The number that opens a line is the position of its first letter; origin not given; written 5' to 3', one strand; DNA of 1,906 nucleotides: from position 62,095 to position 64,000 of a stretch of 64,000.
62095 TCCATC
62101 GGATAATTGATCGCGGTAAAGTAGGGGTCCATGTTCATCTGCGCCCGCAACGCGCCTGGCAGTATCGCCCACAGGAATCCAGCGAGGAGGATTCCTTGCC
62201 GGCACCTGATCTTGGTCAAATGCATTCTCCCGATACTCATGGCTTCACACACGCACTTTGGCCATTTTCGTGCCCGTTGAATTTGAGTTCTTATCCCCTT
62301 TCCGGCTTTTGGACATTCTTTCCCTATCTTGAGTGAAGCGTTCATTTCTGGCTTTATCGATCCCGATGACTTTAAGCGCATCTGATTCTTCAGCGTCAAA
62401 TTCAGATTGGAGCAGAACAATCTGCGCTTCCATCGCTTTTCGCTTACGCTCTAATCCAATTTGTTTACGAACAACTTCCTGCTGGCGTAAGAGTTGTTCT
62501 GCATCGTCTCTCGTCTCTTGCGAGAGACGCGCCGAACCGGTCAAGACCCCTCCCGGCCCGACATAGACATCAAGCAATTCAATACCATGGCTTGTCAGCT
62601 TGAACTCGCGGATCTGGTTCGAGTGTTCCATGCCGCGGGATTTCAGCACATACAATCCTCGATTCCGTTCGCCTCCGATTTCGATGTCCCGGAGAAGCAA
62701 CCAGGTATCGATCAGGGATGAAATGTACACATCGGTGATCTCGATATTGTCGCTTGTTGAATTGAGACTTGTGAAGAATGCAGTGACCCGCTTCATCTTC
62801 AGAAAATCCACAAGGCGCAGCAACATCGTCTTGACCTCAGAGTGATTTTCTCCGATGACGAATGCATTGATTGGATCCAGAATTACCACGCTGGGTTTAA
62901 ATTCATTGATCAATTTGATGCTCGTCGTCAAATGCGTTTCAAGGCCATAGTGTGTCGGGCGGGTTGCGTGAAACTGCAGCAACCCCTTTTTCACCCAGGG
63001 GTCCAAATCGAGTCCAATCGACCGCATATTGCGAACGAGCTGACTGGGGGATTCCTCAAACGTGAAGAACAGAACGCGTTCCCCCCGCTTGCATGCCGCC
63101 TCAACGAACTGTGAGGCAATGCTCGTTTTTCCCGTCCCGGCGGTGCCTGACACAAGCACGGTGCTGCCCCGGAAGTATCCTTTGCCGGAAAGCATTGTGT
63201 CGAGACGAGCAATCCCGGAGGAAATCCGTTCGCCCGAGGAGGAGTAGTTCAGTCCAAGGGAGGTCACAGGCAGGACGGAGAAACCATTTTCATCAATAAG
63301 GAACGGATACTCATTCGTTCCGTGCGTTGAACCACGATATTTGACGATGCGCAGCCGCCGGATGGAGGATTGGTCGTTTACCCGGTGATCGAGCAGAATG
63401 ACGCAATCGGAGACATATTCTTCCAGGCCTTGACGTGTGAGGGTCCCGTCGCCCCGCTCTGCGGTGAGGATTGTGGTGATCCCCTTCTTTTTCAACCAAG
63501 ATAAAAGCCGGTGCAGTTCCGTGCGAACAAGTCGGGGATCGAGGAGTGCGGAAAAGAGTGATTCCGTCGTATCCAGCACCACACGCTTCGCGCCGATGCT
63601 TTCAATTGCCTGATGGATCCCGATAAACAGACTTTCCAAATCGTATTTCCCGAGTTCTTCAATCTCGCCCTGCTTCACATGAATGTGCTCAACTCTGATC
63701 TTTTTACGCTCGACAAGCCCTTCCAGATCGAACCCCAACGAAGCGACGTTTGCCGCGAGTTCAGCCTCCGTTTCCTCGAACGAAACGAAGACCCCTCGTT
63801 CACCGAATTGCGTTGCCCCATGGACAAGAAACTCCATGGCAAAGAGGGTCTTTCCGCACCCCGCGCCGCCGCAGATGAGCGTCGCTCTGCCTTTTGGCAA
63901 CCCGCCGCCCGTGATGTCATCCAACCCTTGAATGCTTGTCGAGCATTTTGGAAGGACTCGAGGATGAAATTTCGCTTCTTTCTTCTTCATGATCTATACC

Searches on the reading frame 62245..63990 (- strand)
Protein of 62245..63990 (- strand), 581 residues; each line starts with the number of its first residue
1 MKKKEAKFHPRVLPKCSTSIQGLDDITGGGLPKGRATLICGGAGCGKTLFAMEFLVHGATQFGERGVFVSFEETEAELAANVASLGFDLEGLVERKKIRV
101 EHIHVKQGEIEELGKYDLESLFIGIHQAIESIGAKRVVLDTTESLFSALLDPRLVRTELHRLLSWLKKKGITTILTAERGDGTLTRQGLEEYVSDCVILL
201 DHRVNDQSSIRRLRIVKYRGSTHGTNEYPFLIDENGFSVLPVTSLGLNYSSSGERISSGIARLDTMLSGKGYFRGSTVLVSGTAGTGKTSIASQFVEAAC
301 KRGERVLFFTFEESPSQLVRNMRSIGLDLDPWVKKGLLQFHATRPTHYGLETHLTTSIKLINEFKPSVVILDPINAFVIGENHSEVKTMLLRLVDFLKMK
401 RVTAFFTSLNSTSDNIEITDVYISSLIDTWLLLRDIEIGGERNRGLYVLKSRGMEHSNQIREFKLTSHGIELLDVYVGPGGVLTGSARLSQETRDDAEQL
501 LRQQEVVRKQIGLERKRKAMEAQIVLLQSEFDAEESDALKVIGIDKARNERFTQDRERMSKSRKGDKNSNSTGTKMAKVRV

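Call 62: search_protein_families(library=pfam, proteins=[window:62245-63990:-], max_evalue=0.00001)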
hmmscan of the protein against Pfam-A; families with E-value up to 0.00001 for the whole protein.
window:62245-63990:- (581 aa): 6 families
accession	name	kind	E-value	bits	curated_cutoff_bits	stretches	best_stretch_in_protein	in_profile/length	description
PF06745.19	ATPase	-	5.5e-109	363.4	26.6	2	17-241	2-228/231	KaiC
PF13481.12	AAA_25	-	1.2e-17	64.7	27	2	270-386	27-164/195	AAA domain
PF03796.21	DnaB_C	-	1.6e-12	47.8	27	0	256-323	2-68/255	DnaB-like helicase C terminal domain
PF00154.27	RecA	-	4.6e-09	36.5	27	0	241-314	18-91/262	recA bacterial DNA recombination protein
PF13191.12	AAA_16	-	1.1e-07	33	32.6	0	261-312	10-61/167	AAA ATPase domain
PF13401.12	AAA_22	-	7.7e-07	29.9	27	0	277-398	7-109/130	AAA domain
